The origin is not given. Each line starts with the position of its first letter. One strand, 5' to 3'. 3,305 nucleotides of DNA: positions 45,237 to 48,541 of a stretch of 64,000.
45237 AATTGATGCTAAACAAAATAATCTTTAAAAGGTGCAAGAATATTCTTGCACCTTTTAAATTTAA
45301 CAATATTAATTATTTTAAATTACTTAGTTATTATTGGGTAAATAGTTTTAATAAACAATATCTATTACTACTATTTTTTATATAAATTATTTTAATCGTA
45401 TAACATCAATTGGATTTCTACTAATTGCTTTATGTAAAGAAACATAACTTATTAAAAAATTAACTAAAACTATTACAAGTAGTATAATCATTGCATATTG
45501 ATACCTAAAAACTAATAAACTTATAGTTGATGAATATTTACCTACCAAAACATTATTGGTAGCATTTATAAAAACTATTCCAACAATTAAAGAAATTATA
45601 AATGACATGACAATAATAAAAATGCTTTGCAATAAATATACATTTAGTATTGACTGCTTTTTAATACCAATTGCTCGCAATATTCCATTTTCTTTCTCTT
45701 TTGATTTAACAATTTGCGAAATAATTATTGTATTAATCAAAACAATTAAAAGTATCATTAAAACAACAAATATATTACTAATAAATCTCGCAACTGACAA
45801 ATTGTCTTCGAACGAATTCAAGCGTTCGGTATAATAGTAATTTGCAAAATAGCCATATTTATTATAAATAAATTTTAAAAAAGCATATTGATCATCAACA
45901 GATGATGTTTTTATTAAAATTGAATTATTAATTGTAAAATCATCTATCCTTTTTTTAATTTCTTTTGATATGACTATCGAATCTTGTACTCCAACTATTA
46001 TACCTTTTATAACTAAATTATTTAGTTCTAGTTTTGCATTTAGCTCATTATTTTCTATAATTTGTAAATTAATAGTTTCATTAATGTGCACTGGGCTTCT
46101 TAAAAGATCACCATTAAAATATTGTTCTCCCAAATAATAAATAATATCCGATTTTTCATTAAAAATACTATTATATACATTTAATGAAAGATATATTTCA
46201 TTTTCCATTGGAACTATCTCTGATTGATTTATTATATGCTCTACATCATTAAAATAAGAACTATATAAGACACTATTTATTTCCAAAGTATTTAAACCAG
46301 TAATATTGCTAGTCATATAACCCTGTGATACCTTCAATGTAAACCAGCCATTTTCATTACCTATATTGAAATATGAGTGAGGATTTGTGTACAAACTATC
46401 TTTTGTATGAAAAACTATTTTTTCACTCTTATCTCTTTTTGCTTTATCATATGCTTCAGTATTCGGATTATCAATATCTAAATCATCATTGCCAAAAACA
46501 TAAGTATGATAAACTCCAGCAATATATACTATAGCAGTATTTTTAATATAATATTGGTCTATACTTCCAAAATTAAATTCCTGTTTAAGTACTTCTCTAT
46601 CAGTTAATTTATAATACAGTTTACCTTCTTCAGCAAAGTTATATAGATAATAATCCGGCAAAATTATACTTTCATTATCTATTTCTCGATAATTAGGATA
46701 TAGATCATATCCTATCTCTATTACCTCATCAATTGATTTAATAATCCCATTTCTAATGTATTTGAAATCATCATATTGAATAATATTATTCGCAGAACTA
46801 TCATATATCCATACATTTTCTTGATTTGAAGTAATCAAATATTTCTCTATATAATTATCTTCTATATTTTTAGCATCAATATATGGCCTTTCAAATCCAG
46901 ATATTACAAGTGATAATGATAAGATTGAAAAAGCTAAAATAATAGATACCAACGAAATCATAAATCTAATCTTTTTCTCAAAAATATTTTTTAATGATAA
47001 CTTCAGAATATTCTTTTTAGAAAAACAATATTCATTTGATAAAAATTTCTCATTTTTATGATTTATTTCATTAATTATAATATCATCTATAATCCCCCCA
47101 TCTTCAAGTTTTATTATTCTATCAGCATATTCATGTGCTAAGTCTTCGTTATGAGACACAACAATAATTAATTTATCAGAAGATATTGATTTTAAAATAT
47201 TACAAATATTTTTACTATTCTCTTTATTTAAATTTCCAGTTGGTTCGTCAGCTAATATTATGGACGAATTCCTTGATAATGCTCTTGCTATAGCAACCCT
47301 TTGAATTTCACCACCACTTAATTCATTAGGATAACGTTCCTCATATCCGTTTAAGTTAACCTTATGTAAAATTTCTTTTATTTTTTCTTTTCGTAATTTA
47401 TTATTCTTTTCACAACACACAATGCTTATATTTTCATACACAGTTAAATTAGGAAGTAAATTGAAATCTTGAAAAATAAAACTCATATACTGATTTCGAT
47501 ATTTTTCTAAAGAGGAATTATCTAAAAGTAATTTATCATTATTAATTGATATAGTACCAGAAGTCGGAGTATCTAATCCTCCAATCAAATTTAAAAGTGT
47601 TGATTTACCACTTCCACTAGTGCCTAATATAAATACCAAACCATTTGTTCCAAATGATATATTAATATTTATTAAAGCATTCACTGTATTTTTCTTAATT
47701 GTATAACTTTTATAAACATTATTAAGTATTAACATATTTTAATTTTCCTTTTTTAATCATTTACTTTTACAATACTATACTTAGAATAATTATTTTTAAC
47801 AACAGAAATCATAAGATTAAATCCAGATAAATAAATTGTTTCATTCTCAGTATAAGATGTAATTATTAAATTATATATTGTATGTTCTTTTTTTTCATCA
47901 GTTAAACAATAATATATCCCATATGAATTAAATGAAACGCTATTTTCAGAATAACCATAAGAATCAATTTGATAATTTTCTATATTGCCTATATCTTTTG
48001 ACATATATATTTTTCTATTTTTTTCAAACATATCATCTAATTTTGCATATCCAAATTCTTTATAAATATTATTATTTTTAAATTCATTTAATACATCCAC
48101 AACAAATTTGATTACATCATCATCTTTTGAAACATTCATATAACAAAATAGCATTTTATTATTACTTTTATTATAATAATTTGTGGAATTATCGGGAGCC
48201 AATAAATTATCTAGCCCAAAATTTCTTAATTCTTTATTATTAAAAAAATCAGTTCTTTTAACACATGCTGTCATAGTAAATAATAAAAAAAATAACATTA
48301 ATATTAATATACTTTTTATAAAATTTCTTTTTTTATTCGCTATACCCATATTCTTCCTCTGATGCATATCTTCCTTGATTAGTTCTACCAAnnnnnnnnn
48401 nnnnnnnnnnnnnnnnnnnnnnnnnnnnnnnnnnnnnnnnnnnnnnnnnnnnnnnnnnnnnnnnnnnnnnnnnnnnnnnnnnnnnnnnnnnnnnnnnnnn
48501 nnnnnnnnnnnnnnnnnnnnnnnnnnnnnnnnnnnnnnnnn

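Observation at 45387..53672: Candidate undescribed module: regulator, secreted pro-peptide, giant hydrolase/GLUG surface protein, overlapping lipoprotein and MacB-type ABC/FtsX transporter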

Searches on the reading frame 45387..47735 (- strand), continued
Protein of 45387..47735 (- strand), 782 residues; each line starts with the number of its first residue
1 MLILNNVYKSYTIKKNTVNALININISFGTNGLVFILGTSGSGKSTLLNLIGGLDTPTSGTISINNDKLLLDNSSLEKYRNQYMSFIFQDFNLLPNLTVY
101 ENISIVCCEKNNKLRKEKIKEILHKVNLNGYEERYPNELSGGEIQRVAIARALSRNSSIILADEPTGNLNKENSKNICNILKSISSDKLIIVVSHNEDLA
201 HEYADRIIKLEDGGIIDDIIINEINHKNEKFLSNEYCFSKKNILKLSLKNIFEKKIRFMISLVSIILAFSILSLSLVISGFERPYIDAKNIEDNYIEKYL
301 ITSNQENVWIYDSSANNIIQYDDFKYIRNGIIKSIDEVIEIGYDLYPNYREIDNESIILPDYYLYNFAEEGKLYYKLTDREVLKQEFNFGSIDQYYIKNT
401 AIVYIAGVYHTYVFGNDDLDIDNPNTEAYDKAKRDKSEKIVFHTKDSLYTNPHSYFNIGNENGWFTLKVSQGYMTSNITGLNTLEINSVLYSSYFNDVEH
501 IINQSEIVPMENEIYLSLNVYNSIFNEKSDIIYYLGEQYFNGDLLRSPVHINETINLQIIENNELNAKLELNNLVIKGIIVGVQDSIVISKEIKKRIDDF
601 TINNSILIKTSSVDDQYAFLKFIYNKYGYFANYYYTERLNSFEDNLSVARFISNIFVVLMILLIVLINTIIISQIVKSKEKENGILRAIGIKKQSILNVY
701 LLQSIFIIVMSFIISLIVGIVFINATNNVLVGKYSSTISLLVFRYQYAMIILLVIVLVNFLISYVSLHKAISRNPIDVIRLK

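Call 69: fold_search(model_id=the predicted structure, library=pdb)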
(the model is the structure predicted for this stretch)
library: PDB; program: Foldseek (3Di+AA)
matches with E <= 10: 1707; with E <= 0.001: 1305
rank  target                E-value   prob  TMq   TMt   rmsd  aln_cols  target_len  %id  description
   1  5gko_A                4.8e-31  1.00  0.47  0.56  19.5       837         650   16  Crystal structure of tripartite-type ABC transporter, MacB from Acinetobacter baumannii (released 2017-11-15)
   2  5lil_A                1.3e-30  1.00  0.46  0.57  14.0       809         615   18  Structure of Aggregatibacter actinomycetemcomitans MacB bound to ATPyS (P21) (released 2017-11-15)
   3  5lil_B                3.1e-30  1.00  0.46  0.59  14.5       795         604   19  Structure of Aggregatibacter actinomycetemcomitans MacB bound to ATPyS (P21) (released 2017-11-15)
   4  5lj6                  5.0e-30  1.00  0.46  0.58  14.6       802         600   18  Structure of Aggregatibacter actinomycetemcomitans MacB bound to ATPyS (P6522) (released 2017-11-15)
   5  5lj7_B                1.1e-29  1.00  0.46  0.58  14.9       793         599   19  Structure of Aggregatibacter actinomycetemcomitans MacB bound to ATP (P21) (released 2017-11-15)
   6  5lj7_A                4.8e-29  1.00  0.45  0.58  10.0       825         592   17  Structure of Aggregatibacter actinomycetemcomitans MacB bound to ATP (P21) (released 2017-11-15)
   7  5nik_J                7.7e-25  1.00  0.47  0.58  16.9       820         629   16  Structure of the MacAB-TolC ABC-type tripartite multidrug efflux pump (released 2017-05-24)
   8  3tif_B                8.4e-21  1.00  0.27  0.88   2.1       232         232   39  Dimeric structure of a post-hydrolysis state of the ATP-binding cassette MJ0796 bound to ADP and Pi (released 2012-03-21)
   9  3tif_A                2.2e-20  1.00  0.27  0.87   2.1       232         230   38  Dimeric structure of a post-hydrolysis state of the ATP-binding cassette MJ0796 bound to ADP and Pi (released 2012-03-21)
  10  1l2t_B                8.8e-20  1.00  0.27  0.87   2.2       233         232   38  Dimeric Structure of MJ0796, a Bacterial ABC Transporter Cassette (released 2002-07-24)
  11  1l2t_A                1.0e-19  1.00  0.27  0.87   2.3       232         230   38  Dimeric Structure of MJ0796, a Bacterial ABC Transporter Cassette (released 2002-07-24)
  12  1f3o                  1.3e-19  1.00  0.27  0.89   2.0       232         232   40  Crystal structure of MJ0796 ATP-binding cassette (released 2001-07-25)
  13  5lj9_B                2.0e-19  1.00  0.27  0.88   2.3       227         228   36  Structure of the E. coli MacB ABC domain (C2221) (released 2017-11-15)
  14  5lj9_A                5.0e-19  1.00  0.27  0.87   2.5       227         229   36  Structure of the E. coli MacB ABC domain (C2221) (released 2017-11-15)
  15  8g4d_B                1.1e-18  1.00  0.27  0.83   3.3       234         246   35  BceABS ATPgS tilted BceS (released 2023-06-21)
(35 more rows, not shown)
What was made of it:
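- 45387..47735 (-): ABC: 782-aa fused NBD-FtsX, a MacB-type (type VII) ABC protein with an ectodomain of about 355 aa. The top Foldseek hits are full-length MacB structures 5gko, 5lil and 5nik, with E 5e-31 to 8e-25 over about 800 columns (call 69).
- On MacB-type (type VII) ABC superfamily: Full-length Foldseek matches to MacB with E about 1e-30 (call 69).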

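Call 71: search_protein_families(library=padloc, proteins=[window:45387-47735:-], max_evalue=0.01)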
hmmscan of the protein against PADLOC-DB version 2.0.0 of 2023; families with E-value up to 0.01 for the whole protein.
window:45387-47735:- (782 aa): 2 families
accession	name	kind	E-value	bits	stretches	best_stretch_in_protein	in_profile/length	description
PDLC04135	mad3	-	1.1e-29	102.1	2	123-213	248-340/374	mads_3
PDLC04140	mad8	-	7.9e-06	23.6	1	18-75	14-67/314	mads_8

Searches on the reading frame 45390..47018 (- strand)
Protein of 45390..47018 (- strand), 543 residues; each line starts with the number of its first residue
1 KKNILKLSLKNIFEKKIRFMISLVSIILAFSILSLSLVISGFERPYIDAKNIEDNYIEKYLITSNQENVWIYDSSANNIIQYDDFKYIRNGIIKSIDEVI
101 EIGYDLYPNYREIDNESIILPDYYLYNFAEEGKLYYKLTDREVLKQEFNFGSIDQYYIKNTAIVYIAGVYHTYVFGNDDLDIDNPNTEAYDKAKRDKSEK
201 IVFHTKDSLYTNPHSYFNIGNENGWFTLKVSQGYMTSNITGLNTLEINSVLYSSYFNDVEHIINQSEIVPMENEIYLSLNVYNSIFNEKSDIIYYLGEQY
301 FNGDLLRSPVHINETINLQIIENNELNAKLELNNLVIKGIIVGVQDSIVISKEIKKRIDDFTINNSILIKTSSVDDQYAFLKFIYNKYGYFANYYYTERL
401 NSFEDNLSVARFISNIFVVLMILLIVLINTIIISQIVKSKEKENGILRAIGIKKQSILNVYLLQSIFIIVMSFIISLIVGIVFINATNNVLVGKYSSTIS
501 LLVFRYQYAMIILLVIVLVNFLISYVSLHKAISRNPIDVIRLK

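Call 80: find_related_loci(query=A7, collection=metagenome_contigs, flank=8000)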
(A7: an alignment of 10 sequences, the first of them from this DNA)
Query A7 (543 aa) in metagenome_contigs; peptide patterns used: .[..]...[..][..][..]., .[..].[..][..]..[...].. (x = any residue, [..] = any of these).
600 stretches matched a pattern (row limit reached: there are more); 94 encode a relative of the query (tblastn E <= 1e-3); the best 80 are kept; 80 distinct loci.
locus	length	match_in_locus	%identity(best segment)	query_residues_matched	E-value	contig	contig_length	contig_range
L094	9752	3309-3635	32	433-541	2e-10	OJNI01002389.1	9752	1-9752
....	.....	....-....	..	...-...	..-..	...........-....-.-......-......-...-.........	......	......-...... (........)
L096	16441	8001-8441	26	397-543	8e-10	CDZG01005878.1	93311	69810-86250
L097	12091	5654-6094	26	397-543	1e-9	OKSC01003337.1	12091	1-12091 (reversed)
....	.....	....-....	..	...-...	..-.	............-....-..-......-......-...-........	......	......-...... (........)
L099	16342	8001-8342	28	418-541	5e-9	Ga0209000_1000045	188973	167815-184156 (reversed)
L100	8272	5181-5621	25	397-543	5e-9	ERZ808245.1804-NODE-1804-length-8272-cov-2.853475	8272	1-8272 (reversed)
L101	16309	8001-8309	26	440-543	4e-8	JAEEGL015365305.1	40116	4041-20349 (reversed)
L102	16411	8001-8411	25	408-541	9e-8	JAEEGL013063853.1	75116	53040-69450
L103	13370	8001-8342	26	425-540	2e-7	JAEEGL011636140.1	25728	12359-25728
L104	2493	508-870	28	420-541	2e-7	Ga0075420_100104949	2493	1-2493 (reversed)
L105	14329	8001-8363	27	417-541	4e-7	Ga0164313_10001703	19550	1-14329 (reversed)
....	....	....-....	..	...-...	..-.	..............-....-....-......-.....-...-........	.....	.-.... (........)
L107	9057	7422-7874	22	395-541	7e-7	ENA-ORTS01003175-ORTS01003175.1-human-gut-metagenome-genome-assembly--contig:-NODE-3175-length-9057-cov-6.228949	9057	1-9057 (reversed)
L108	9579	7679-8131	22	395-541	7e-7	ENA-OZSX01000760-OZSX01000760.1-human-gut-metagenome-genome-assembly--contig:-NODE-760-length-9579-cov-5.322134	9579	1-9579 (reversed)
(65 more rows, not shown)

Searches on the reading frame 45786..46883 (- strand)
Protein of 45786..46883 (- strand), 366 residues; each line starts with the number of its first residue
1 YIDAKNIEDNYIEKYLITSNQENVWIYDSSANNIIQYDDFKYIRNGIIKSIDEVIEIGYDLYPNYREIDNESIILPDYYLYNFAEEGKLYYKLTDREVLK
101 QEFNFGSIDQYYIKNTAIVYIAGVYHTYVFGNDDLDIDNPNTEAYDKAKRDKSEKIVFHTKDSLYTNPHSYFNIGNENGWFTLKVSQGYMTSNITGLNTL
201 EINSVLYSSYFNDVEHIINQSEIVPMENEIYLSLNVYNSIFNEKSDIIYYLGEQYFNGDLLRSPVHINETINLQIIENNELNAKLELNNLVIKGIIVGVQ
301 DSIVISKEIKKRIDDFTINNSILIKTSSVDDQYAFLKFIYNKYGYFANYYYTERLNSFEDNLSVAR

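Call 41: search_protein_families(library=pfam, proteins=[window:45786-46883:-], max_evalue=1)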
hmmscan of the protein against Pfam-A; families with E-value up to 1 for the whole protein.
window:45786-46883:- (366 aa): 0 families

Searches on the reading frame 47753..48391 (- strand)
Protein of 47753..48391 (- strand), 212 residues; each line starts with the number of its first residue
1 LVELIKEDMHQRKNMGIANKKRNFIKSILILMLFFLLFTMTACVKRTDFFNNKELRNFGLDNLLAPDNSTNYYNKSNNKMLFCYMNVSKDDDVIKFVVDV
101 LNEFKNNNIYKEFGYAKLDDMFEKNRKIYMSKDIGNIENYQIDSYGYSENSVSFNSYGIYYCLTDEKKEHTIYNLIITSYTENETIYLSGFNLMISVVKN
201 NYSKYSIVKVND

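Call 4: search_protein_families(library=pfam, proteins=[window:47753-48391:-], max_evalue=0.01)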
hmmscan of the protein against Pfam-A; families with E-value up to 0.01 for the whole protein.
window:47753-48391:- (212 aa): 0 families

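Call 5: search_protein_families(library=ncbifam, proteins=[window:47753-48391:-], max_evalue=0.01)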
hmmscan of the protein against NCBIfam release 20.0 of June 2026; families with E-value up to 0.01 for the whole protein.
window:47753-48391:- (212 aa): 0 families

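Call 71: search_protein_families(library=padloc, proteins=[window:47753-48349:-], max_evalue=0.01)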
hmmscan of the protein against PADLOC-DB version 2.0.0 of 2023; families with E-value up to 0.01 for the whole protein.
window:47753-48349:- (198 aa): 0 families

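Call 72: search_protein_families(library=phrogs, proteins=[window:47753-48349:-], max_evalue=0.01)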
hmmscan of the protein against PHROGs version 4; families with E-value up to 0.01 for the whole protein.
window:47753-48349:- (198 aa): 0 families
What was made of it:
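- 47753..48349 (-): LIPO: lipoprotein of about 198 aa whose start overlaps the end of the giant gene by 17 nt. No hit in Pfam, NCBIfam, PADLOC or PHROGs (calls 4, 5, 71, 72).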
